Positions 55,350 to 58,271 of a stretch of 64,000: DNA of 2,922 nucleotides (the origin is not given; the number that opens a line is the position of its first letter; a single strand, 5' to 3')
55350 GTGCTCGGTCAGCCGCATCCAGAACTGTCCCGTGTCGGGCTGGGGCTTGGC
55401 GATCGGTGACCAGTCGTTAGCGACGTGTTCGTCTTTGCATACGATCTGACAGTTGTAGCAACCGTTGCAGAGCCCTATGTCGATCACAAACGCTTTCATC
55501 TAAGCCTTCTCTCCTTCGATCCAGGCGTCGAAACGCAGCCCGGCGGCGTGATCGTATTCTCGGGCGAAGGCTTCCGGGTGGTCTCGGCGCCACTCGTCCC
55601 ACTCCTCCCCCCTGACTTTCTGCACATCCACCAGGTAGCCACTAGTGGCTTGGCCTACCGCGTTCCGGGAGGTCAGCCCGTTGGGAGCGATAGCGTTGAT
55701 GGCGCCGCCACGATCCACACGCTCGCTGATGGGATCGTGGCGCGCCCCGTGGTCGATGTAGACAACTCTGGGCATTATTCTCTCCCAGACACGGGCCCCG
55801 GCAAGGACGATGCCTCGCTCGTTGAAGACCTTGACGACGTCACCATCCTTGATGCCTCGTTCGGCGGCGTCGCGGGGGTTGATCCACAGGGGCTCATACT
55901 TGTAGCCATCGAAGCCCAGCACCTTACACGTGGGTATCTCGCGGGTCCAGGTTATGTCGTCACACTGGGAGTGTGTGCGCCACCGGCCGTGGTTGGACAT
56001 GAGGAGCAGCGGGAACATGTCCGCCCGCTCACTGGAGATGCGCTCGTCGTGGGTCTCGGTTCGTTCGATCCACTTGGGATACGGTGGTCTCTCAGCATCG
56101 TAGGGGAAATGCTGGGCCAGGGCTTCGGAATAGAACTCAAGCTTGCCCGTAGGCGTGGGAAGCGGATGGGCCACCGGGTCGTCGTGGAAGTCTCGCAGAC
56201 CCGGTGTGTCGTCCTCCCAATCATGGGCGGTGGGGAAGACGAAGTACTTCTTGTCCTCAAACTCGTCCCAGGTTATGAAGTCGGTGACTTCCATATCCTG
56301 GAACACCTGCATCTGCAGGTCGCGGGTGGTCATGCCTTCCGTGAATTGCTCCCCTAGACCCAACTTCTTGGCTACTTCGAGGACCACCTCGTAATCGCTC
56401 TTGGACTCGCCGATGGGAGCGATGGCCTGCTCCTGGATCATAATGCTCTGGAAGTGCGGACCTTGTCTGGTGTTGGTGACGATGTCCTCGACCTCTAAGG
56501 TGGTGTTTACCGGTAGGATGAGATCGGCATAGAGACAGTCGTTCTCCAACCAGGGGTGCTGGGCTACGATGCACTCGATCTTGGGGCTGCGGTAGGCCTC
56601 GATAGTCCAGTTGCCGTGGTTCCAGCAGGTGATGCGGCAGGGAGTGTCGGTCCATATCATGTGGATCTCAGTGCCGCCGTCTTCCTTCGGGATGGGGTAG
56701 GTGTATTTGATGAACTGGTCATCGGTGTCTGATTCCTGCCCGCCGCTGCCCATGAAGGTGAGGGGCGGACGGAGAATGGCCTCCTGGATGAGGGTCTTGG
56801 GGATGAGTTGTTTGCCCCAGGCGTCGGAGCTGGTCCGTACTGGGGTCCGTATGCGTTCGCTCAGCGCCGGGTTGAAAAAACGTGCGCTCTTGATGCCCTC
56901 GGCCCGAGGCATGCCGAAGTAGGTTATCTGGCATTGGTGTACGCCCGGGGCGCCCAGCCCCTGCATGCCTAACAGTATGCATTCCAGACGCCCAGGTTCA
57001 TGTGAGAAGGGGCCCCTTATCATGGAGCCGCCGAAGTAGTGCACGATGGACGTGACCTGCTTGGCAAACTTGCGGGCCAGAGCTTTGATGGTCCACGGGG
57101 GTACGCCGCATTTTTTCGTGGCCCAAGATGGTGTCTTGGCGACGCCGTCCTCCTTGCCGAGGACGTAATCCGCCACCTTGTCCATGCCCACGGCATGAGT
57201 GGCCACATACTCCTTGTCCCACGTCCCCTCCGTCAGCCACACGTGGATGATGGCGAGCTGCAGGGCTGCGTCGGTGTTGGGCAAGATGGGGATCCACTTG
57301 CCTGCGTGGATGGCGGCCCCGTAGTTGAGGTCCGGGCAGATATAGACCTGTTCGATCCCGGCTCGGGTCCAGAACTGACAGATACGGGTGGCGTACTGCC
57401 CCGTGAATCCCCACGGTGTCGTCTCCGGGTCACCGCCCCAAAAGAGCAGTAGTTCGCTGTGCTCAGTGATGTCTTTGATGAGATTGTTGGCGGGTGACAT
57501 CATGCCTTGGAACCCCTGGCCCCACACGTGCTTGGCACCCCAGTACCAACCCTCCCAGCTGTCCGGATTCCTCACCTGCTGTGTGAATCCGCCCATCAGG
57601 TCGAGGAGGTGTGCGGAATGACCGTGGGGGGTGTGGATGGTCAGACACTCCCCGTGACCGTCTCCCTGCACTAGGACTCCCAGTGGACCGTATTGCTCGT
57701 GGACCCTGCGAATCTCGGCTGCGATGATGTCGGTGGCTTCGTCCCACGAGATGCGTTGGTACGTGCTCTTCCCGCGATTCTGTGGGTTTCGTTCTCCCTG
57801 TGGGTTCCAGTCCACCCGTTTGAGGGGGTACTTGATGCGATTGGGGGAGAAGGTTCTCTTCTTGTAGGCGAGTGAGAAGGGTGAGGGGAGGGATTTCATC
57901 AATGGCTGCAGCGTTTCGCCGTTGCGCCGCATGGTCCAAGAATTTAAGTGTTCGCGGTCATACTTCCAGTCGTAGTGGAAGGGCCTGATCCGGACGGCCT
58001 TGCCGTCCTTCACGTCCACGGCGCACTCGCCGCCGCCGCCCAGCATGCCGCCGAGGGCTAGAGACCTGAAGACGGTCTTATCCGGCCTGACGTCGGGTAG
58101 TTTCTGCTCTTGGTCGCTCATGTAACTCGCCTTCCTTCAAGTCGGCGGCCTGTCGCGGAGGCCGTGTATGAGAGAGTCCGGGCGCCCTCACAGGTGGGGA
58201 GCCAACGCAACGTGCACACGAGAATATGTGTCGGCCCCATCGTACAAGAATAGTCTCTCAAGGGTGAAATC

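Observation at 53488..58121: Pyrogallol-phloroglucinol-transhydroxylase-like Mo enzyme (873-aa alpha, 272-aa beta with Ig-like C-domain) translationally coupled to an ADP-ribosylglycohydrolase gene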

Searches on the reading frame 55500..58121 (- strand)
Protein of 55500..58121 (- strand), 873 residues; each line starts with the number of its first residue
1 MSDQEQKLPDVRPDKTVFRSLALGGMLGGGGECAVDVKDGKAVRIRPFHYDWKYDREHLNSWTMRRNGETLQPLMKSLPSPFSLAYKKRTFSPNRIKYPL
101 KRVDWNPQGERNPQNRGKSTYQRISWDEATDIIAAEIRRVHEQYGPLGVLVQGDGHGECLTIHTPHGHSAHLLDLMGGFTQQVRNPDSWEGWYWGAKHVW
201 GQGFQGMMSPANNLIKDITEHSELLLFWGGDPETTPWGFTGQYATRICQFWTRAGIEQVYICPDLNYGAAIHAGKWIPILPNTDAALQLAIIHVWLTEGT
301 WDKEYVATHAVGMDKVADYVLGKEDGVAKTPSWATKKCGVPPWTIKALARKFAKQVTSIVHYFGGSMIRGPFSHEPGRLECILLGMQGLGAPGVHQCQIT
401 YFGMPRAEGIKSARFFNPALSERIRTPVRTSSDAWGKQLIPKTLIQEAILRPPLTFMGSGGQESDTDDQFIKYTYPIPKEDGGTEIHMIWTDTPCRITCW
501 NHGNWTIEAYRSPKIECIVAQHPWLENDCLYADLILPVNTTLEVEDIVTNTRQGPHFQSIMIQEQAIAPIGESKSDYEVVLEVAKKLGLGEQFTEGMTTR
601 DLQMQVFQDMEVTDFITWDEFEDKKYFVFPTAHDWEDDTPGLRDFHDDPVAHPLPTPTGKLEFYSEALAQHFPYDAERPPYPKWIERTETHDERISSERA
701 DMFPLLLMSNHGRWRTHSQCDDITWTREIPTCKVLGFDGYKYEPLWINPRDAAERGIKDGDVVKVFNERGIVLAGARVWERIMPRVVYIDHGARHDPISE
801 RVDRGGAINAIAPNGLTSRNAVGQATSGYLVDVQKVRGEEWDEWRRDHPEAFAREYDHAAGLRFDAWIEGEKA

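Call 3: search_protein_families(library=pfam, proteins=[window:55500-58121:-])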
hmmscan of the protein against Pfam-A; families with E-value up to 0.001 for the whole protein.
window:55500-58121:- (873 aa): 3 families
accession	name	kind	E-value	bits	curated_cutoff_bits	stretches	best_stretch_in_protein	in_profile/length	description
PF00384.28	Molybdopterin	-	1.1e-24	87.5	24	1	95-586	1-353/353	Molybdopterin oxidoreductase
PF01568.27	Molydop_binding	-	3.7e-18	66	26.8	1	706-816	2-97/110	Molydopterin dinucleotide binding domain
PF21423.2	AhtL-like_1st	-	3.3e-08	33.4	27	1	35-87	5-53/55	Pyrogallol hydroxytransferase large subunit-like, domain 1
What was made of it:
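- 55500..58121 (-): Mo-bisPGD catalytic subunit (alpha, 873 aa) of the RhL/PgtL (transhydroxylase) family, window clade. It is predicted cytoplasmic, with no Tat signal and no N-terminal Fe-S domain. Pfam domains AhtL-like_1st, Molybdopterin and Molydop_binding (call 3).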

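Call 6: search_protein_families(library=ncbifam, proteins=[window:55500-58121:-], max_evalue=0.001)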
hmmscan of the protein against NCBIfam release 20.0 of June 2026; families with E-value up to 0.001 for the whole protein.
window:55500-58121:- (873 aa): 21 families
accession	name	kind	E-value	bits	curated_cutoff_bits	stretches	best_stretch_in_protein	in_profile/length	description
TIGR00509.1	bisC_fam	subfamily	4.1e-105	352.7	1017.55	1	77-840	26-758/772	molybdopterin guanine dinucleotide-containing S/N-oxide reductase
TIGR02166.1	dmsA_ynfE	subfamily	3.6e-100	336.2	777.7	2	513-836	484-794/794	DMSO/selenate family reductase complex A subunit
NF011682.0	PRK15102.1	equivalog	5.9e-85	286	909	1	79-839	77-813/829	trimethylamine-N-oxide reductase TorA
TIGR02164.1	torA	equivalog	1.8e-82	277.8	1465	1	85-839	79-809/824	trimethylamine-N-oxide reductase TorA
NF011566.1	PRK14990.1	exception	4.5e-70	236.6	1600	2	485-836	474-814/814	dimethylsulfoxide reductase subunit A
NF041885.1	selenate_YnfE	exception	9.6e-67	225.4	1675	2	513-836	491-805/805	selenate/tellurate reductase subunit YnfE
NF041884.1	selenate_YnfF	exception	5.5e-59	199.8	1650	2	513-836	484-798/798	selenate/tellurate reductase subunit YnfF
TIGR03479.1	DMSO_red_II_alp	subfamily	3.6e-43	147.8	984.75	3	86-307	111-304/913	molybdopterin-dependent oxidoreductase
NF012032.0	PRK15488.1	equivalog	2e-35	122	694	3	270-364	241-329/759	thiosulfate reductase PhsA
TIGR01591.1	Fdh-alpha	equivalog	3.8e-31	107.9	666.25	4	514-665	410-547/672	formate dehydrogenase subunit alpha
NF042978.1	EthbenzDh_ebdA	equivalog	2.3e-21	75.3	2000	2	85-308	132-327/977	ethylbenzene dehydrogenase subunit alpha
NF041714.1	arsenate_red_ArrA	equivalog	3.2e-18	65.3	1600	2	225-324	215-307/848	arsenate respiratory reductase molybdopterin-containing subunit ArrA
NF041783.2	mnquin_red_QrcB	equivalog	6.7e-17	60.9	440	1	67-359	79-330/695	menaquinone reductase molybdopterin-binding-like subunit QrcB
NF047855.1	AssmNtatRedNasC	equivalog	2.7e-15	55.7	1100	1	514-594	436-511/708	assimilatory nitrate reductase catalytic subunit NasC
TIGR01580.1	narG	equivalog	4.6e-15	54.3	1084.15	2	743-793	1116-1166/1235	nitrate reductase subunit alpha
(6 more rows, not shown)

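Call 7: search_solved_structures(query=window:55500-58121:-, max_evalue=0.001, show_alignments=1)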
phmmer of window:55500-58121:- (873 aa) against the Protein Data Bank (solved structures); distinct sequences matched with E-value up to 0.001: 35.
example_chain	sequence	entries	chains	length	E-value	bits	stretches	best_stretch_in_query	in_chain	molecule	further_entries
4v4c_A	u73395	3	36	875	2e-124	419.8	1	29-842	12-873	Pyrogallol hydroxytransferase large subunit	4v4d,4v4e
7l5i_A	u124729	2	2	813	9e-70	238.9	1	71-838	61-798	Trimethylamine-N-oxide reductase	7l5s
1eu1_A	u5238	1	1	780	4.2e-69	236.7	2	514-839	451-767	DIMETHYL SULFOXIDE REDUCTASE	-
1dms_A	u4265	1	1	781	3e-67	230.6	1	79-838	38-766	DMSO REDUCTASE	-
1e18_A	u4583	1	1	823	1.2e-66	228.6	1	78-838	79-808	DMSO REDUCTASE.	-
4dmr_A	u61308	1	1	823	2.4e-66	227.6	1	78-838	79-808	DMSO REDUCTASE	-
1e60_A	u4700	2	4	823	2.9e-66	227.3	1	78-838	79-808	Dimethyl sulfoxide/trimethylamine N-oxide reductase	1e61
1tmo_A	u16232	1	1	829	3.3e-66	227.1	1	51-829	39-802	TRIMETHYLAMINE N-OXIDE REDUCTASE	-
1dmr_A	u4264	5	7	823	3.3e-66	227.1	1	78-838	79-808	DMSO REDUCTASE | Dimethyl sulfoxide/trimethylamine N-oxide reductase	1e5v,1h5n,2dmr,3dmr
9h4t_A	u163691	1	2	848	4.9e-61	210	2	509-838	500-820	Trimethylamine-N-oxide reductase 1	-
2vpw_A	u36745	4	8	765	1.1e-24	89.7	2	255-354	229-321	THIOSULFATE REDUCTASE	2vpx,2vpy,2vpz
2ivf_A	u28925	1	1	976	8.8e-20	73.5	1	85-308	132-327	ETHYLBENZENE DEHYDROGENASE ALPHA-SUBUNIT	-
2e7z_A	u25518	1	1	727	9.5e-14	53.5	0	269-320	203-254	Acetylene hydratase Ahy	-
6cz7_A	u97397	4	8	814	3.3e-13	51.7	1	88-353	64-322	ArrA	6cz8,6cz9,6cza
7bkb_D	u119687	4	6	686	1.3e-12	49.7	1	119-365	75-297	Formate dehydrogenase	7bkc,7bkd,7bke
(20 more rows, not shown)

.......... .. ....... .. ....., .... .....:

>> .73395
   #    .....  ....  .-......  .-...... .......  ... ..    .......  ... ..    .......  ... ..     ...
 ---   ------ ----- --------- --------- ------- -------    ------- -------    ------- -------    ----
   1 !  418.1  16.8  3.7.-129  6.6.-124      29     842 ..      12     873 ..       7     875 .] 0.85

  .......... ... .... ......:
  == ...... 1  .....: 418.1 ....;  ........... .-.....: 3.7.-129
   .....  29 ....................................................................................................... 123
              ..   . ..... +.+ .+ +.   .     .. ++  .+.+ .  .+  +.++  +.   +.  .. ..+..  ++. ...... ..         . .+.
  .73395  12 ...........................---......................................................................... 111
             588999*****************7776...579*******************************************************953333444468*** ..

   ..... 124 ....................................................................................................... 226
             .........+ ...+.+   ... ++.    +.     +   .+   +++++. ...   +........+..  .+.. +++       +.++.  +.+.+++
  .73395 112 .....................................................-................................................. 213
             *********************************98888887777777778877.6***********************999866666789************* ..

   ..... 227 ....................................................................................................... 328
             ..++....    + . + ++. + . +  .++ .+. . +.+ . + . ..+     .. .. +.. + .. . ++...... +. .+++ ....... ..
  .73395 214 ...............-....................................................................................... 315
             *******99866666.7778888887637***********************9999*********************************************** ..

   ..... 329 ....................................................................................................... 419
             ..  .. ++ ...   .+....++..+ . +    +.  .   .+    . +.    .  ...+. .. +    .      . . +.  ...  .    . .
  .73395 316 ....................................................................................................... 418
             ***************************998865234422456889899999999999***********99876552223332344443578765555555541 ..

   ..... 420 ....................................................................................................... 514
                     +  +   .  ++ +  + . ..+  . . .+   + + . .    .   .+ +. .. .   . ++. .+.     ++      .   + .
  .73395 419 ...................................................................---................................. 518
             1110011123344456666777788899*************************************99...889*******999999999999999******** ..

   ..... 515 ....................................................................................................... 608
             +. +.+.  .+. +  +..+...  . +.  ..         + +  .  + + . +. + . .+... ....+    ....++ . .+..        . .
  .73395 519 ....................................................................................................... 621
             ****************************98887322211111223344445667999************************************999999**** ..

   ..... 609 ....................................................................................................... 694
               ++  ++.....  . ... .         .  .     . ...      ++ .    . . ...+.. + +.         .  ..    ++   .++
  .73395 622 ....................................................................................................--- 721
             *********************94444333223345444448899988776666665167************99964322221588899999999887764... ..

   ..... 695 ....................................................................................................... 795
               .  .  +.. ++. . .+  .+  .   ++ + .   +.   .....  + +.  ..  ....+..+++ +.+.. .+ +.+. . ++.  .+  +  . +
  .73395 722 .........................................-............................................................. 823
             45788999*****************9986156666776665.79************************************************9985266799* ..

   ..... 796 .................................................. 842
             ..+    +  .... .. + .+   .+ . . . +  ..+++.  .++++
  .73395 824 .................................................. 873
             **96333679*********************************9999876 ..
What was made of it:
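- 55500..58121 (-): Best PDB match 4v4c_A, E 2e-124 (call 7).
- On RhL/PgtL family of the MopB (DMSO reductase) superfamily: Bit scores: 420 for AthL, about 230-240 for TorA/DorA, 73 for EbdA and 45 for NarG (call 7).
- Checked: The motifs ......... and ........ are present and align to the transhydroxylase (call 7).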

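Call 9: find_encoding_contigs(protein=window:55500-58121:-, flank=10000, max_places=6)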
Protein window:55500-58121:- (873 aa): no gene with exactly this product is on record in the collection.
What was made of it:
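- Tried and rejected: An exact look-up of alpha in the contig index found nothing (call 9).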

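Call 10: find_homologous_proteins(query=window:55500-58121:-, max_evalue=1e-20)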
Query window:55500-58121:- (873 aa): 5683 proteins with E <= 1e-20 among 8000 candidates; the best 120 are listed.
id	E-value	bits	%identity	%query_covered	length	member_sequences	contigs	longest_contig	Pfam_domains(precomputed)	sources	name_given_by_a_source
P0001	0.0e+0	2114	100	100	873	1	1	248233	PF21423.3,PF00384.28,PF01568.28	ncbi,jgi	ncbi:MAG: molybdopterin-dependent oxidoreductase [Thermoleophilia bacterium]|jgi:molybdopterin guani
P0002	0.0e+0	1812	83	100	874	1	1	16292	PF21423.3,PF00384.28,PF01568.28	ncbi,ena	ncbi:MAG TPA: molybdopterin-dependent oxidoreductase [Thermoleophilia bacterium]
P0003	0.0e+0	1805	83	100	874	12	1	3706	PF21423.3,PF00384.28,PF01568.28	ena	-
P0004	0.0e+0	1750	80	100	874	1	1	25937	PF21423.3,PF00384.28,PF01568.28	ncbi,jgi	-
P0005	0.0e+0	1745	79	100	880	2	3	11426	PF21423.3,PF00384.28,PF01568.28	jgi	jgi:molybdopterin guanine dinucleotide-containing S/N-oxide reductase-like protein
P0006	0.0e+0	1743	80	100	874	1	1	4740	PF21423.3,PF00384.28,PF01568.28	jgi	jgi:trimethylamine-N-oxide reductase (cytochrome c)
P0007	0.0e+0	1741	80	100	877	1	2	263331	PF21423.3,PF00384.28,PF01568.28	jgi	jgi:trimethylamine-N-oxide reductase (cytochrome c)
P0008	0.0e+0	1730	79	100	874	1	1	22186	PF21423.3,PF00384.28,PF01568.28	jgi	jgi:trimethylamine-N-oxide reductase (cytochrome c)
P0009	0.0e+0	1728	79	100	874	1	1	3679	PF21423.3,PF00384.28,PF01568.28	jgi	jgi:molybdopterin guanine dinucleotide-containing S/N-oxide reductase-like protein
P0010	0.0e+0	1726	80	100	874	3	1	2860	PF21423.3,PF00384.28,PF01568.28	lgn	-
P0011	0.0e+0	1724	79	100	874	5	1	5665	PF21423.3,PF00384.28,PF01568.28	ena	-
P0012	0.0e+0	1723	79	100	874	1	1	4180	PF21423.3,PF00384.28,PF01568.28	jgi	jgi:molybdopterin guanine dinucleotide-containing S/N-oxide reductase-like protein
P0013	0.0e+0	1711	78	100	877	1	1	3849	PF00384.28,PF01568.28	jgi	-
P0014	0.0e+0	1710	78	100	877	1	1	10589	PF00384.28,PF01568.28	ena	-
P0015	0.0e+0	1710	78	100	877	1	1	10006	PF00384.28,PF01568.28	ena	-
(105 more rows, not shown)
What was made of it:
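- Tried and rejected: The source was identified through the homology search instead (call 10).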

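Call 11: find_related_loci(query=window:55500-58121:-, collection=genome_contigs, flank=10000)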
Query window:55500-58121:- (873 aa) in genome_contigs; peptide patterns used: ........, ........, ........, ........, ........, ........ (x = any residue, [..] = any of these).
600 stretches matched a pattern (row limit reached: there are more); 595 encode a relative of the query (tblastn E <= 1e-3); the best 80 are kept; 80 distinct loci.
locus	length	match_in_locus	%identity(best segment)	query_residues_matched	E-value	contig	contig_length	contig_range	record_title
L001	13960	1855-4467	84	1-870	0e+0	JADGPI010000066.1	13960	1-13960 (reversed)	MAG: Thermoleophilia bacterium isolate Chersky_299 k127_3079676, whole genome shotgun sequence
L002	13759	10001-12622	78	1-870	0e+0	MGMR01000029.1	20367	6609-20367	MAG: Chloroflexi bacterium RBG_13_51_18 RBG_13_scaffold_1726, whole genome shotgun sequence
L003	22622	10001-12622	77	1-870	0e+0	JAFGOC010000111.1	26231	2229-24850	MAG: Dehalococcoidales bacterium isolate Zod_Metabat.597 k87_8323993, whole genome shotgun sequence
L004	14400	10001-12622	77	1-870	0e+0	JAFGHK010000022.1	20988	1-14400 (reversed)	MAG: Dehalococcoidales bacterium isolate Zod_Metabat.1454 k87_2338648, whole genome shotgun sequence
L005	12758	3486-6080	77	10-870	0e+0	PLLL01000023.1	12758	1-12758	MAG: Dehalococcoidia bacterium isolate fen_1078 73.20120800_E3X.37_contig_28905, whole genome shotgun sequence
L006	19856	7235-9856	76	1-870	0e+0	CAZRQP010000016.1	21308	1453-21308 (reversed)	MAG TPA_asm: uncultured Dehalococcoidaceae bacterium isolate binchicken_co116_378 genome assembly, contig: NODE_2349_len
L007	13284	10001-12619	75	1-870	0e+0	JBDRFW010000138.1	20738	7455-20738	MAG: Chloroflexota bacterium isolate MEGAHIT-group-1.392 k141_4839293, whole genome shotgun sequence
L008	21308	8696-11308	76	1-869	0e+0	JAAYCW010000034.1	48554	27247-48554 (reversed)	MAG: Actinomycetota bacterium isolate AS06rmzACSIP_50 36304_AS06, whole genome shotgun sequence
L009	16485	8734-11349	76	1-870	0e+0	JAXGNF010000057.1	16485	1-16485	MAG: Thermoleophilia bacterium isolate AnMBR.bin25 bin25_57, whole genome shotgun sequence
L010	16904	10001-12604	74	7-870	0e+0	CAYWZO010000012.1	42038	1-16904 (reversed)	MAG TPA_asm: uncultured Dehalococcoidaceae bacterium isolate binchicken_co34_471 genome assembly, contig: NODE_1220_leng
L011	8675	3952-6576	74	1-870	0e+0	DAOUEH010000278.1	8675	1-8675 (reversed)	MAG TPA_asm: Dehalococcoidales bacterium isolate N5_259 k139_910536, whole genome shotgun sequence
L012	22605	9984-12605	74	1-870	0e+0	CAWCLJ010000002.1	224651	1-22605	MAG: uncultured Chloroflexia bacterium isolate MFD03726.bin.1.62 genome assembly, contig: contig_34116, whole genome sho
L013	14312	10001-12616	74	1-870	0e+0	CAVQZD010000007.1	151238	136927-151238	MAG: uncultured Actinomycetes bacterium isolate MFD04716.bin.1.302 genome assembly, contig: contig_67773, whole genome s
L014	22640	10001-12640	74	1-870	0e+0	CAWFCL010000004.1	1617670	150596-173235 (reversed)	MAG: uncultured Actinomycetes bacterium isolate MFD04716.bin.2.190 genome assembly, contig: contig_15962, whole genome s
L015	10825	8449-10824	80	14-805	0e+0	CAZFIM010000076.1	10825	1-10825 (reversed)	MAG TPA_asm: uncultured Dehalococcoidales bacterium isolate binchicken_co27_241 genome assembly, contig: NODE_10783_leng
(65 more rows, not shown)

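Call 22: find_encoding_contigs(protein=P0002, flank=8000, max_places=3)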
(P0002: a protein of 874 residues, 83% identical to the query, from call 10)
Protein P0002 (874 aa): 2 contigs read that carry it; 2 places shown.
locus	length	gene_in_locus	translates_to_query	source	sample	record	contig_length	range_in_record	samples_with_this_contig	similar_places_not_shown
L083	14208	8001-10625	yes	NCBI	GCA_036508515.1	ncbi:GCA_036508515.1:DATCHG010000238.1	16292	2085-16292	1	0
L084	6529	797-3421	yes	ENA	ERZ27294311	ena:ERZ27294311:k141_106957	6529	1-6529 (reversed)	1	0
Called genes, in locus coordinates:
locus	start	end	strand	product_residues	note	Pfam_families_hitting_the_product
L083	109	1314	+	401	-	PF13549:ATP-grasp_5, PF08442:ATP-grasp_2, PF24948:Citrate_synth_N, PF00549:Ligase_CoA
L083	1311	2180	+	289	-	PF02629:CoA_binding, PF13607:Succ_CoA_lig, PF00549:Ligase_CoA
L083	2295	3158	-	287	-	PF12838:Fer4_7 (faint), PF13247:Fer4_11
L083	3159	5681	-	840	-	PF21423:AhtL-like_1st, PF00384:Molybdopterin, PF01568:Molydop_binding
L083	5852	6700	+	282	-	PF09339:HTH_IclR, PF01614:IclR_C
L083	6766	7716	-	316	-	PF00892:EamA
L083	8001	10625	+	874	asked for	PF21423:AhtL-like_1st (weak), PF00384:Molybdopterin, PF01568:Molydop_binding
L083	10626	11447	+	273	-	PF13237:Fer4_10 (weak), PF13247:Fer4_11, PF13187:Fer4_9, PF00037:Fer4, PF12797:Fer4_2, PF12837:Fer4_6 (weak), PF13237:Fer4_10 (weak), PF13620:CarboxypepD_reg, +4 more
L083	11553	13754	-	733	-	PF04879:Molybdop_Fe4S4, PF00384:Molybdopterin, PF01568:Molydop_binding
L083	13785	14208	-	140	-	PF03916:NrfD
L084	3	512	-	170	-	?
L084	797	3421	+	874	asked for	PF21423:AhtL-like_1st (weak), PF00384:Molybdopterin, PF01568:Molydop_binding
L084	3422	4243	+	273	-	PF13237:Fer4_10 (weak), PF13247:Fer4_11, PF13187:Fer4_9, PF00037:Fer4, PF12797:Fer4_2, PF12837:Fer4_6 (weak), PF13237:Fer4_10 (weak), PF13620:CarboxypepD_reg, +4 more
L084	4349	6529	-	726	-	?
